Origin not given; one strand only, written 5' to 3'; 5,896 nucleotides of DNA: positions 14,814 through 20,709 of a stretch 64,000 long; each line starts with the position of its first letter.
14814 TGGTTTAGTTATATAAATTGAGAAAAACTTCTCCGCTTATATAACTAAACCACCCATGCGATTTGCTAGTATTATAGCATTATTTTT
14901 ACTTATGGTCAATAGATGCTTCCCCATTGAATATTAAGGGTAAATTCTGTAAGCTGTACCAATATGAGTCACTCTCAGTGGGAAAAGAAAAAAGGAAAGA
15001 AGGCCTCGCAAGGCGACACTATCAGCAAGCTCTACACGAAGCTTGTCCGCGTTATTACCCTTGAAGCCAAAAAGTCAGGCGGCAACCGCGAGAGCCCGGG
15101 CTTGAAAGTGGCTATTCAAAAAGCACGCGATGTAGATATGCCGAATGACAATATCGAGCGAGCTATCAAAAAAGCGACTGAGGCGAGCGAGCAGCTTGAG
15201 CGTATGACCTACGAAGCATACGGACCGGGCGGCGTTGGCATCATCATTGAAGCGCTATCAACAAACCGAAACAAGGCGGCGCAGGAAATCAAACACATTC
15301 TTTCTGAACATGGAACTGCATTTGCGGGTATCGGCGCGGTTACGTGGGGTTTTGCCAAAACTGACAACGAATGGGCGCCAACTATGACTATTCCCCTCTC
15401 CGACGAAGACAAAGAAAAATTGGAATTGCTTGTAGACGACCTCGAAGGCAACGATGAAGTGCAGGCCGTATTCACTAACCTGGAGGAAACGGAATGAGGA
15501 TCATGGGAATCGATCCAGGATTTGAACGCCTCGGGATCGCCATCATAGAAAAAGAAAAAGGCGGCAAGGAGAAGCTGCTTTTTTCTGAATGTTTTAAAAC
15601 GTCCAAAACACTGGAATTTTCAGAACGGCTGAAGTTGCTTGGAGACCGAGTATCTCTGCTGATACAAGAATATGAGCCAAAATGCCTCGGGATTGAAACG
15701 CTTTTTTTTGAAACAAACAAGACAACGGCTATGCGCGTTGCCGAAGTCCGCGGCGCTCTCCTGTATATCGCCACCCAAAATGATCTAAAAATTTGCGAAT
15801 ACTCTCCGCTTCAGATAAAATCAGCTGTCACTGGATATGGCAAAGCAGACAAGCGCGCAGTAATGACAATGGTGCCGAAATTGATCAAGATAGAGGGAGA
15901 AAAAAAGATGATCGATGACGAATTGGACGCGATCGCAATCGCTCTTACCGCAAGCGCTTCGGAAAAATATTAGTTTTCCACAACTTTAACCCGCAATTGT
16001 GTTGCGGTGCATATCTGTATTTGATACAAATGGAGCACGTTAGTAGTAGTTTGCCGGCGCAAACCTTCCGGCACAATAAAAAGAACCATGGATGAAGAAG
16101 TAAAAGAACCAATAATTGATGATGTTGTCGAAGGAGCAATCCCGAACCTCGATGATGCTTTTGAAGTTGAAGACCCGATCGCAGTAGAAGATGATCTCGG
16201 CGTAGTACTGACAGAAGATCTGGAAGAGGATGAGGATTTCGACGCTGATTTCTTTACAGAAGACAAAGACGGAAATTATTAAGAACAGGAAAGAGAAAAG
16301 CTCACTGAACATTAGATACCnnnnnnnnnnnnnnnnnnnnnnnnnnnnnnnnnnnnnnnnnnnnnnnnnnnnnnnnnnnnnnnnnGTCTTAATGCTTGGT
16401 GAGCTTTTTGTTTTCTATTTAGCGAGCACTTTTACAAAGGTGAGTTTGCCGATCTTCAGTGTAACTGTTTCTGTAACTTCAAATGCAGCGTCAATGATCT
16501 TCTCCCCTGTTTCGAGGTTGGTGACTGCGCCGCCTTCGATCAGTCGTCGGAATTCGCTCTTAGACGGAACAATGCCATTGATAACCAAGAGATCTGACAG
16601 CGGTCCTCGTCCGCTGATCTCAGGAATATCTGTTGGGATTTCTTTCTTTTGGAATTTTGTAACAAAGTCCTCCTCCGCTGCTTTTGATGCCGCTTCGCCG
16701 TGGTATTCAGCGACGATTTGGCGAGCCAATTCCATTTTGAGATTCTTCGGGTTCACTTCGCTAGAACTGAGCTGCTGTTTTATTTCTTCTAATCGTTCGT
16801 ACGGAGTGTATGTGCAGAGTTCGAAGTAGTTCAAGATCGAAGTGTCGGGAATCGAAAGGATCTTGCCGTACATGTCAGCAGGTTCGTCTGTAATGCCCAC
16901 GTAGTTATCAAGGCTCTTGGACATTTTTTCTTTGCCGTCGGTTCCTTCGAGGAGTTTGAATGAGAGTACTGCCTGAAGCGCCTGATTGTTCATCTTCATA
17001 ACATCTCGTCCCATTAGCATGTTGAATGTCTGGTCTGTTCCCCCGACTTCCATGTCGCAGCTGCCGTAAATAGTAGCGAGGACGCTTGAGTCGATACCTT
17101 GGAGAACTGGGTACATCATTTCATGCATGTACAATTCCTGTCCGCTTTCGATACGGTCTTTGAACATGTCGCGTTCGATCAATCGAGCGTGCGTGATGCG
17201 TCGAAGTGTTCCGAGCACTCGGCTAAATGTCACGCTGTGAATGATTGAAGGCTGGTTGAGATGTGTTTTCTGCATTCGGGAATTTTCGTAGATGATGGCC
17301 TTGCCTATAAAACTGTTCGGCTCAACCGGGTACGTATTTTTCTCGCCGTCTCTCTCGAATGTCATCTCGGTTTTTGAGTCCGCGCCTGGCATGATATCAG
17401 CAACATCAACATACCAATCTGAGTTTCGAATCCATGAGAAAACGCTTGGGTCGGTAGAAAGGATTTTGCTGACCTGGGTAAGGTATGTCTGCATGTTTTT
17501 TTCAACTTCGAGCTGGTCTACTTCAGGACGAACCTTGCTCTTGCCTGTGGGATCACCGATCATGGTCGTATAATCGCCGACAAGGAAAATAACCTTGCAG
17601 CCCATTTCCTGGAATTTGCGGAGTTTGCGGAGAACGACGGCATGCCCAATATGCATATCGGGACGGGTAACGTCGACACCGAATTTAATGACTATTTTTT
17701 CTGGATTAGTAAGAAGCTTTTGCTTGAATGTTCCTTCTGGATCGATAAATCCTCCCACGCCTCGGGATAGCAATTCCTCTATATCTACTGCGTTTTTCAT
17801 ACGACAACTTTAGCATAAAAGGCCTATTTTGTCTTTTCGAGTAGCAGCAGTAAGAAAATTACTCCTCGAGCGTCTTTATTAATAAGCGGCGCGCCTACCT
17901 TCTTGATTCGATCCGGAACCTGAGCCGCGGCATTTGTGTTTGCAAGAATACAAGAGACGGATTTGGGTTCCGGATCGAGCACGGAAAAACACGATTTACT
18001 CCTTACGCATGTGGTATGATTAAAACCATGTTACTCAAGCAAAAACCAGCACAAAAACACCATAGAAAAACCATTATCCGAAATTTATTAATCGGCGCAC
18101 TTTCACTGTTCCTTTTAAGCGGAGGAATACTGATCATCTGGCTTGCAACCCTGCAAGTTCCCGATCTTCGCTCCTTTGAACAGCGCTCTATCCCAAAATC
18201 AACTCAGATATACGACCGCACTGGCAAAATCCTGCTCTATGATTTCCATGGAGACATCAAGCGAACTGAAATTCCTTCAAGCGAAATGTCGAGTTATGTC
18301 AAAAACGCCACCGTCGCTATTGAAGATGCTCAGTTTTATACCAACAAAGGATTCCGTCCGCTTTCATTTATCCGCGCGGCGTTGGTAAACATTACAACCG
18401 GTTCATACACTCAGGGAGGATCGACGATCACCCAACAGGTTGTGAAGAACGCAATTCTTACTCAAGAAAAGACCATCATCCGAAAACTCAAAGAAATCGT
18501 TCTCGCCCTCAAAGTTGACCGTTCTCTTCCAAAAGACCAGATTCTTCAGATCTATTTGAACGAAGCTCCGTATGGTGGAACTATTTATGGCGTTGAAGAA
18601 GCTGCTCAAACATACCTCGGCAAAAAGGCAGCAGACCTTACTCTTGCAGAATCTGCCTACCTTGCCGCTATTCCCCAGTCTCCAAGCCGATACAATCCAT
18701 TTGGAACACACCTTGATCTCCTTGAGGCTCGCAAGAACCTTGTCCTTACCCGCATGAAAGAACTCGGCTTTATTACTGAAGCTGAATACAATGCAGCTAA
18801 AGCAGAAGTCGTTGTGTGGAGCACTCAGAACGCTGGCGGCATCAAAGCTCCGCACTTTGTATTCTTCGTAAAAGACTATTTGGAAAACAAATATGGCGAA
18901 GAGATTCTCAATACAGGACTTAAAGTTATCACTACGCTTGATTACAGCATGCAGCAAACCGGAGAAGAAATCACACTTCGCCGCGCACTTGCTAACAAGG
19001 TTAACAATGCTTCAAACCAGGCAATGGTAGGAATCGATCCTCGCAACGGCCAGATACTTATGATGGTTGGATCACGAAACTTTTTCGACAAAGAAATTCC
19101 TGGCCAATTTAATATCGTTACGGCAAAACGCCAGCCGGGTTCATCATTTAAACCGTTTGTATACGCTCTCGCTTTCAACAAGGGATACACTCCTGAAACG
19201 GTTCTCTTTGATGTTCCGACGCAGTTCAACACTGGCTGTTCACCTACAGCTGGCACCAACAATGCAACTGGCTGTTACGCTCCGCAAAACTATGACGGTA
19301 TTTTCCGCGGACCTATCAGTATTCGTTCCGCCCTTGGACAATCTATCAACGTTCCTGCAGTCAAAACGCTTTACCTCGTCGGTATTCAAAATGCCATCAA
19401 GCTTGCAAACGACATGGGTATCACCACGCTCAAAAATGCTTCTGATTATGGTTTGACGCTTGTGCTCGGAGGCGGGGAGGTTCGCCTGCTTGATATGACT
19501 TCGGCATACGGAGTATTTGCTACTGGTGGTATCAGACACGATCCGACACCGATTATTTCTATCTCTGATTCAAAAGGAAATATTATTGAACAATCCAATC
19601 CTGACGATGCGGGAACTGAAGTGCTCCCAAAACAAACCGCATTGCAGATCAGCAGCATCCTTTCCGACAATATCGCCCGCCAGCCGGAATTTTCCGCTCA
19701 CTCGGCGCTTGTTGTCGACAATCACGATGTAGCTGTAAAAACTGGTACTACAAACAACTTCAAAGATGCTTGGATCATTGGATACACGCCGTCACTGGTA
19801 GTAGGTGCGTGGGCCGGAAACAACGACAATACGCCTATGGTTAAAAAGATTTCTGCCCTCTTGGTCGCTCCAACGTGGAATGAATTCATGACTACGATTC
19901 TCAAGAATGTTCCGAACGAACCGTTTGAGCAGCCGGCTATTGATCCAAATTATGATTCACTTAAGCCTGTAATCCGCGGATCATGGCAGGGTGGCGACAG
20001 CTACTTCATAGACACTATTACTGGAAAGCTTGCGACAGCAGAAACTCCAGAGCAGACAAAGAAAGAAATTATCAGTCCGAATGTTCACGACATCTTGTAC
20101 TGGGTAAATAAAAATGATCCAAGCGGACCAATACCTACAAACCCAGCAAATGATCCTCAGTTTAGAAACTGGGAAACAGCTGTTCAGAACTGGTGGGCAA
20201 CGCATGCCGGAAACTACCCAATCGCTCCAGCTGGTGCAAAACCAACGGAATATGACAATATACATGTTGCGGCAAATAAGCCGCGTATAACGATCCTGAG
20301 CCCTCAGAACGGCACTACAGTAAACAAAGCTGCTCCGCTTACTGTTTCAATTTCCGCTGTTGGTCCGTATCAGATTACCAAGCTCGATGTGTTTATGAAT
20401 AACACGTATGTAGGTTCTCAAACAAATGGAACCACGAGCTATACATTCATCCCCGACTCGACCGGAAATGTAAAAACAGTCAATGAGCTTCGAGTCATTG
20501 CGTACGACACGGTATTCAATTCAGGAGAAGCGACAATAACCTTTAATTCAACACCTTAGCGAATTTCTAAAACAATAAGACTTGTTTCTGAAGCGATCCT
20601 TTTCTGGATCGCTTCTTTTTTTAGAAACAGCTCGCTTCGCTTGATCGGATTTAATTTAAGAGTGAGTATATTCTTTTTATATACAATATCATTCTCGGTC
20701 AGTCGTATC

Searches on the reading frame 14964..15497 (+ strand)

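Call 63: search_protein_families(library=pfam, proteins=[window:14964-15497:+], max_evalue=0.001)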
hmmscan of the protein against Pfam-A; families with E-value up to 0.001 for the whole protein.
window:14964-15497:+ (177 aa): 2 families
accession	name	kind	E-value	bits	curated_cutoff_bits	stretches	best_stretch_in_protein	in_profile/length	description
PF01709.26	Transcrip_reg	-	6.3e-23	81.7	27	2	79-132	2-55/160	TACO1/YebC second and third domain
PF20772.2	TACO1_YebC_N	-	5.8e-17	62.4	36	1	4-73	1-72/73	TACO1/YebC protein N-terminal domain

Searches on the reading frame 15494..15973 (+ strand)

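Call 63: search_protein_families(library=pfam, proteins=[window:15494-15973:+], max_evalue=0.001)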
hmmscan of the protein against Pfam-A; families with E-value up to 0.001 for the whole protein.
window:15494-15973:+ (159 aa): 1 family
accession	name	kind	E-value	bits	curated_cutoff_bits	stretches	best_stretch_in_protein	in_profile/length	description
PF02075.23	RuvC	-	2.7e-37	128.4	22.2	1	3-152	1-147/148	Crossover junction endodeoxyribonuclease RuvC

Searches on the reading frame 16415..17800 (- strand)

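Call 63: search_protein_families(library=pfam, proteins=[window:16415-17800:-], max_evalue=0.001)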
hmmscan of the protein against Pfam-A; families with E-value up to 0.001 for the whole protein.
window:16415-17800:- (461 aa): 2 families
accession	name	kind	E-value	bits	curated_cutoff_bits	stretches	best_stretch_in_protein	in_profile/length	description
PF00579.31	tRNA-synt_1b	-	7.3e-53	180.2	21.1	1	34-383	4-291/292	tRNA synthetases class I (W and Y)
PF22421.1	SYY_C-terminal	-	0.00082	19.7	27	0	398-448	18-66/83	Tyrosine--tRNA ligase SYY-like C-terminal domain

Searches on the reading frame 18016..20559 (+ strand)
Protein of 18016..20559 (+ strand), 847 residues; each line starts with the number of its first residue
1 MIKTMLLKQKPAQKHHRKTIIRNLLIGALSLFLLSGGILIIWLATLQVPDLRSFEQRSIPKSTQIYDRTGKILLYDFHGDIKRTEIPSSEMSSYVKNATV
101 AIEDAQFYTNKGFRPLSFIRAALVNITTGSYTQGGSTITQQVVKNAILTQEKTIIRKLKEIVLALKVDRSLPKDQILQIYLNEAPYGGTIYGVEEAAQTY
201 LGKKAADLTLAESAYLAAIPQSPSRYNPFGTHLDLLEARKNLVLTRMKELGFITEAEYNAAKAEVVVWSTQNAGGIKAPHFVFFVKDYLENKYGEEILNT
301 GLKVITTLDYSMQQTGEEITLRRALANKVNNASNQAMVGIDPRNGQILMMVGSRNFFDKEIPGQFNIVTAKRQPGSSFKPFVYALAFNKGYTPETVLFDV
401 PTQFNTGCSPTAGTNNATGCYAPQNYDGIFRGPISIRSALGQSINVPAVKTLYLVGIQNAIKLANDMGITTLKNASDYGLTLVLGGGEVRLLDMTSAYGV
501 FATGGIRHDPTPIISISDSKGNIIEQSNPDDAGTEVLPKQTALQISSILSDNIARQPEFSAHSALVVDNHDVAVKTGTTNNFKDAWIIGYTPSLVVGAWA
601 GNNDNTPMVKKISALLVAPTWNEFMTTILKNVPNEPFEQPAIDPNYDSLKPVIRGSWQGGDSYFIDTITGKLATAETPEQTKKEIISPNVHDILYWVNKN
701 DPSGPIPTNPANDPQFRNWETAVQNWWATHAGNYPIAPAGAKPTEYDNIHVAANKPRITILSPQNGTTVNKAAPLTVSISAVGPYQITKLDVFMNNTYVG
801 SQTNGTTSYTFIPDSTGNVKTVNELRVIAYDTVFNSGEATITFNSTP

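Call 63: search_protein_families(library=pfam, proteins=[window:18016-20559:+], max_evalue=0.001)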
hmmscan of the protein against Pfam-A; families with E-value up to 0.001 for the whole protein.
window:18016-20559:+ (847 aa): 3 families
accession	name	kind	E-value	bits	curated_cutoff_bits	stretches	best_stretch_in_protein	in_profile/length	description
PF00912.28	Transgly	-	1.7e-58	197.4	27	1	80-248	11-178/178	Transglycosylase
PF00905.27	Transpeptidase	-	4.3e-18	66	22.1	1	337-593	3-267/299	Penicillin binding protein transpeptidase domain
PF17957.7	Big_7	-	1.6e-09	38.7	24.1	1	756-816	1-63/70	Bacterial Ig domain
